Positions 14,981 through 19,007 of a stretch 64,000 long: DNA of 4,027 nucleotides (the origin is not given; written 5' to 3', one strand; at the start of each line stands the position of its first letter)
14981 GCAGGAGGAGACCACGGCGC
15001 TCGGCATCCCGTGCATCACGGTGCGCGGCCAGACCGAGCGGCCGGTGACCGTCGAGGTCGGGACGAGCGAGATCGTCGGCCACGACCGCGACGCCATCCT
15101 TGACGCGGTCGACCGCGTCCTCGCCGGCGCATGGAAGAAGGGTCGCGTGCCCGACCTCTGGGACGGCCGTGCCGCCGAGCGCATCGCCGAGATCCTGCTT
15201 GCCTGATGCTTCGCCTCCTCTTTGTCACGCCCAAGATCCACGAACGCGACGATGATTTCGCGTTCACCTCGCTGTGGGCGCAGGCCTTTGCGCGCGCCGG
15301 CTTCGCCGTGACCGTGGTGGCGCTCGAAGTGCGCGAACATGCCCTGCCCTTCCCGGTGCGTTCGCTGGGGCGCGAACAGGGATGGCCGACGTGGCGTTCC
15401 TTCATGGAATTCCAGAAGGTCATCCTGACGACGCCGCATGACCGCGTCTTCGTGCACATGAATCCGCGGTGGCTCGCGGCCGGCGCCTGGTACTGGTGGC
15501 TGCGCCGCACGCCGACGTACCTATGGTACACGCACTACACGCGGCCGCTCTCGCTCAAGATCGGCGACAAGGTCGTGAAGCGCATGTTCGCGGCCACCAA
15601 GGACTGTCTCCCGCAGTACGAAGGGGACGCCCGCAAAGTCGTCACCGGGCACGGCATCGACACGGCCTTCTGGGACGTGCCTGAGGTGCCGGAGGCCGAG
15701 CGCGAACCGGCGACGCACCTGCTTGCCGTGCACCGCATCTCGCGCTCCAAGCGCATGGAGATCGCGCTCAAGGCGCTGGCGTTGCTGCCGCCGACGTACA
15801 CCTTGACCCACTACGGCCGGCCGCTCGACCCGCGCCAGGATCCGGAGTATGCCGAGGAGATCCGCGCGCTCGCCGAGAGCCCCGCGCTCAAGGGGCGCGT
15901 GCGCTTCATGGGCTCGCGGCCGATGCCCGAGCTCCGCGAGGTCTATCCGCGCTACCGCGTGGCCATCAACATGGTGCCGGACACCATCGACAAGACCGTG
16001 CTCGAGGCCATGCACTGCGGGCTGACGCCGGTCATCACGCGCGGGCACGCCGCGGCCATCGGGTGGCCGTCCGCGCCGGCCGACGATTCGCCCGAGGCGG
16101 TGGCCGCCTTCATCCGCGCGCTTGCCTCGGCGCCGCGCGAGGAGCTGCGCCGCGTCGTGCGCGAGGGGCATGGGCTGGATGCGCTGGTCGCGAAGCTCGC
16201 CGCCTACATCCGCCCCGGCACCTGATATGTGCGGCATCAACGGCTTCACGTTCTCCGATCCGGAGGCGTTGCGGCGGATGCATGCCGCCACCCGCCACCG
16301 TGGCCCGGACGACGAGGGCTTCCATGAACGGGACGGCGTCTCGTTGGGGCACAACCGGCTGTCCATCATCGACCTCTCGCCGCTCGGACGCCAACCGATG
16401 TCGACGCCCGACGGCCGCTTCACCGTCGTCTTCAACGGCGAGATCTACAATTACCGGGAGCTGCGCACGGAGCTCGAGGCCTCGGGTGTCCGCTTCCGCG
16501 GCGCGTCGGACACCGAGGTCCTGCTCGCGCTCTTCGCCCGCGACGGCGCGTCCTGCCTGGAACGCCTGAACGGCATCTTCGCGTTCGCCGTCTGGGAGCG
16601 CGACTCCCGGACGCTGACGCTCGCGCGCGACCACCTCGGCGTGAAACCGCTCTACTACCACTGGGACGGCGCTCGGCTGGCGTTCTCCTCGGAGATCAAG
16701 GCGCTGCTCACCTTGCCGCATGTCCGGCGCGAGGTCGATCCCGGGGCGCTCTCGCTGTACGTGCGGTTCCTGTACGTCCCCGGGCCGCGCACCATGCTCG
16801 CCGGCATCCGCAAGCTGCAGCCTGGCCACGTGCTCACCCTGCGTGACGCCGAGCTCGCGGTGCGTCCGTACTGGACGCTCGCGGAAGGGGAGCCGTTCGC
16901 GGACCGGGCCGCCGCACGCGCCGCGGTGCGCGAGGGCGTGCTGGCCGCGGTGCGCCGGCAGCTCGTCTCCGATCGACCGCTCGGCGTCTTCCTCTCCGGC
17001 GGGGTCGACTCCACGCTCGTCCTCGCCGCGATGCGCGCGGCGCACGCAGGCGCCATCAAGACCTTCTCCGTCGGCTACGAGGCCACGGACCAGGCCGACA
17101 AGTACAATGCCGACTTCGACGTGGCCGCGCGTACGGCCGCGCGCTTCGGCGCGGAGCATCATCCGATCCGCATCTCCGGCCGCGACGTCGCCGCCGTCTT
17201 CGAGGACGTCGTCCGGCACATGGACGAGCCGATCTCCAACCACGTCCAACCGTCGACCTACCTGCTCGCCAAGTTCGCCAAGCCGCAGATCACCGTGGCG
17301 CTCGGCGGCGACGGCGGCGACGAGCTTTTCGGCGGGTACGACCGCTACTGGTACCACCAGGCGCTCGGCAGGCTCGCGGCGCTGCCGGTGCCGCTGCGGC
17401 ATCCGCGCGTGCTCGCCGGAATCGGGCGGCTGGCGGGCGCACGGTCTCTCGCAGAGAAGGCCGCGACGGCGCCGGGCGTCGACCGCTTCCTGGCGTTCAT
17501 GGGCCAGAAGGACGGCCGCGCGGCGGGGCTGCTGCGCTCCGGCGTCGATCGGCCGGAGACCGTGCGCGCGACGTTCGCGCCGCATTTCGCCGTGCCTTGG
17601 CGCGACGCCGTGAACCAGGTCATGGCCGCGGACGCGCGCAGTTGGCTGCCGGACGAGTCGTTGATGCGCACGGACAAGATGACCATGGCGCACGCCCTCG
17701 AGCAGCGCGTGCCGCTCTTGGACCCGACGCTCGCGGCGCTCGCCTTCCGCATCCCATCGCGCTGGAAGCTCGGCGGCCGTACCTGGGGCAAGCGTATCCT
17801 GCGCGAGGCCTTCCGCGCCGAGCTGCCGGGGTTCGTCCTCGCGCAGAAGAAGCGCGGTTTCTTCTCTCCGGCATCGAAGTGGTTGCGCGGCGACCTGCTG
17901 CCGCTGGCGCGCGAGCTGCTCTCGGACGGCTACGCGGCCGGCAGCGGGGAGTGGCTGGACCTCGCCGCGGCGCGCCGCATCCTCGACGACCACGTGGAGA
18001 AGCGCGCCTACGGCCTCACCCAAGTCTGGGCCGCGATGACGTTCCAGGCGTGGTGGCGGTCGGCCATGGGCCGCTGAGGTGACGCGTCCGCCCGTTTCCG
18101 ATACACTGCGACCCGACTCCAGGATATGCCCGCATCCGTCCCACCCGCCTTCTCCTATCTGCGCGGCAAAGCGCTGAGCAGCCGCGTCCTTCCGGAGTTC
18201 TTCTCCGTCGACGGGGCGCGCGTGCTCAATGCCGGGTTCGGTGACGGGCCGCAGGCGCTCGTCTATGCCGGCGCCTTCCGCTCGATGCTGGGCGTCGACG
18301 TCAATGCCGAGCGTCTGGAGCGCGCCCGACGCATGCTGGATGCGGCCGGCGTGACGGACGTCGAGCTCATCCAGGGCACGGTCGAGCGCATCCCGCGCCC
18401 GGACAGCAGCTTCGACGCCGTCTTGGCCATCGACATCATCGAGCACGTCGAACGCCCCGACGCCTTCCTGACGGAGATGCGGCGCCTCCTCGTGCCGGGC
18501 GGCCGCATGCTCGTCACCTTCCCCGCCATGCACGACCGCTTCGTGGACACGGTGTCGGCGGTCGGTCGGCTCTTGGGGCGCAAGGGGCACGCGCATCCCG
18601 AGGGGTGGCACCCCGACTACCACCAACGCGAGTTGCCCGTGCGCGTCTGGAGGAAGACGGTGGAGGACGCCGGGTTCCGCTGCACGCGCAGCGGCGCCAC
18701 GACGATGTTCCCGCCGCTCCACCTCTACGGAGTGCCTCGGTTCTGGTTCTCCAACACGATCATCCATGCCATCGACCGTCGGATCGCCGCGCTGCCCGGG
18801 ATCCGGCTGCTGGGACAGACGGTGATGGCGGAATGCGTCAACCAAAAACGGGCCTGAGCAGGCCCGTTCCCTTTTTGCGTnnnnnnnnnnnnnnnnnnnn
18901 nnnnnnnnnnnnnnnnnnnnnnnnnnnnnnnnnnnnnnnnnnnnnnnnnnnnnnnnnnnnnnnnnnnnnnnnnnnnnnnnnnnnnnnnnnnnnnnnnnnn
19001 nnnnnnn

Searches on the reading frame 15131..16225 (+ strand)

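Call 5: search_protein_families(library=pfam, proteins=[window:15131-16225:+])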
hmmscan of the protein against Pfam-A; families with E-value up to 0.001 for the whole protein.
window:15131-16225:+ (364 aa): 2 families
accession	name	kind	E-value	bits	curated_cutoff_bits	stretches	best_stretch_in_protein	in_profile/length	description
PF13692.12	Glyco_trans_1_4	-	6.7e-09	36.6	27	1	196-331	3-139/142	Glycosyl transferases group 1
PF00534.26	Glycos_transf_1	-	6.6e-07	29.5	26.4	1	192-304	13-123/172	Glycosyl transferases group 1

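Call 59: search_protein_families(library=ncbifam, proteins=[window:15131-16225:+], max_evalue=0.000001)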
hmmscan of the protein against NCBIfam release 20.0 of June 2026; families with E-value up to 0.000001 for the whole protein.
window:15131-16225:+ (364 aa): 0 families

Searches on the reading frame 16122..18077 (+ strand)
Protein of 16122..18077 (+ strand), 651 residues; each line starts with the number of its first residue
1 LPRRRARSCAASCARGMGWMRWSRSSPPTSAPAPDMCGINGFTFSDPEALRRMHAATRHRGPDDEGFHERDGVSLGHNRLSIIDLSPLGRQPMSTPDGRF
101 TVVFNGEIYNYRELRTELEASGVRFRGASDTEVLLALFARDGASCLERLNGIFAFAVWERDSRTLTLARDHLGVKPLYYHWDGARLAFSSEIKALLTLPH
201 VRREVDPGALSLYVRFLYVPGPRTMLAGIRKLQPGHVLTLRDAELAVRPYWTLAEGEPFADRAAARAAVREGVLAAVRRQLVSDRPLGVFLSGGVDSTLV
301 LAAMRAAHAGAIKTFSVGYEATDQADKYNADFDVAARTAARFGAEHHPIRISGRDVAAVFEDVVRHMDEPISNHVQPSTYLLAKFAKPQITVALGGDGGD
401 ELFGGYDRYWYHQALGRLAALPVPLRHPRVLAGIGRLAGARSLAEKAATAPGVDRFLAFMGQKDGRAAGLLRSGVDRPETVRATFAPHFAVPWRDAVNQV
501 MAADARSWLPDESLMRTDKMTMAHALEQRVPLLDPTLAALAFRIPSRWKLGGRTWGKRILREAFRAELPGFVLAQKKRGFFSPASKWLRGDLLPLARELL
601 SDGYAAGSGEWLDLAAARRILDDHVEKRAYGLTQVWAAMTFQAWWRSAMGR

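Call 4: search_protein_families(library=pfam, proteins=[window:16122-18077:+])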
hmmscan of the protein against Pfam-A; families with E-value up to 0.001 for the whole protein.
window:16122-18077:+ (651 aa): 3 families
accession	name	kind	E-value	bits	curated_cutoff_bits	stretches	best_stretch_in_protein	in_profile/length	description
PF00733.27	Asn_synthase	-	9.6e-82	275.9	21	1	269-645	2-353/354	Asparagine synthase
PF13537.11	GATase_7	-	8.3e-47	158.7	25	1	77-196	1-122/123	Glutamine amidotransferase domain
PF13522.11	GATase_6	-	1.6e-45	154.8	27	1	62-191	1-130/130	Glutamine amidotransferase domain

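Call 59: search_protein_families(library=ncbifam, proteins=[window:16122-18077:+], max_evalue=0.000001)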
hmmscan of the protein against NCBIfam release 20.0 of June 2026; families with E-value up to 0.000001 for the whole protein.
window:16122-18077:+ (651 aa): 9 families
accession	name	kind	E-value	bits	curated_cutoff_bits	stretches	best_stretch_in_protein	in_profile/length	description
TIGR01536.1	asn_synth_AEB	equivalog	1.1e-133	447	267.1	1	37-580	1-517/517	asparagine synthase (glutamine-hydrolyzing)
TIGR03108.1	eps_aminotran_1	hypoth_equivalog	2.6e-130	436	816.9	2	36-437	1-405/628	XrtA/PEP-CTERM system amidotransferase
TIGR03104.1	trio_amidotrans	equivalog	1.8e-124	416.1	570.1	2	36-413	1-385/589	N-acetylglutaminylglutamine amidotransferase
NF006949.0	PRK09431.1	equivalog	4.1e-87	293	499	3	36-208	1-178/554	asparagine synthase B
NF033535.1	lass_lactam_cya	exception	2.7e-62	211.2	525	1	46-402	16-375/668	lasso peptide isopeptide bond-forming cyclase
NF033561.1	macrolact_Ik_Al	subfamily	1.2e-15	57.1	300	1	154-646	82-556/561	albusnodin/ikarugamycin family macrolactam cyclase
TIGR01134.1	purF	equivalog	1.7e-12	47.4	350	1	73-210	66-214/432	amidophosphoribosyltransferase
NF001484.0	PRK00331.1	subfamily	1.8e-09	36.6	381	1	92-196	87-199/601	isomerizing glutamine--fructose-6-phosphate transaminase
TIGR01135.1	glmS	equivalog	3.5e-09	35.7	418.05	1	94-197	88-199/607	glutamine--fructose-6-phosphate transaminase (isomerizing)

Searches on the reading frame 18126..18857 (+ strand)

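Call 4: search_protein_families(library=pfam, proteins=[window:18126-18857:+])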
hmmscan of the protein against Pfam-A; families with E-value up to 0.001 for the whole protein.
window:18126-18857:+ (243 aa): 8 families
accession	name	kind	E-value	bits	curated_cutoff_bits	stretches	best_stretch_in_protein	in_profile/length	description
PF08241.18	Methyltransf_11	-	9.6e-20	71.5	21.2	1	34-129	1-94/95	Methyltransferase domain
PF13649.12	Methyltransf_25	-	5.1e-18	66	27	1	33-126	1-97/97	Methyltransferase domain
PF13847.12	Methyltransf_31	-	1.1e-15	58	27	1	29-145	3-124/145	Methyltransferase domain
PF13489.12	Methyltransf_23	-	2.4e-12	47.3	27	1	22-187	13-162/164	Methyltransferase domain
PF08242.18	Methyltransf_12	-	4e-12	47.2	30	1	46-127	15-97/98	Methyltransferase domain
PF01209.24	Ubie_methyltran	-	2.5e-08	34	20.1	1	49-130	70-151/233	ubiE/COQ5 methyltransferase family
PF02353.26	CMAS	-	7e-05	22.7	27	1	29-131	62-165/273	Mycolic acid cyclopropane synthetase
PF07021.18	MetW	-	0.00085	19.4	21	0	29-135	13-112/193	Methionine biosynthesis protein MetW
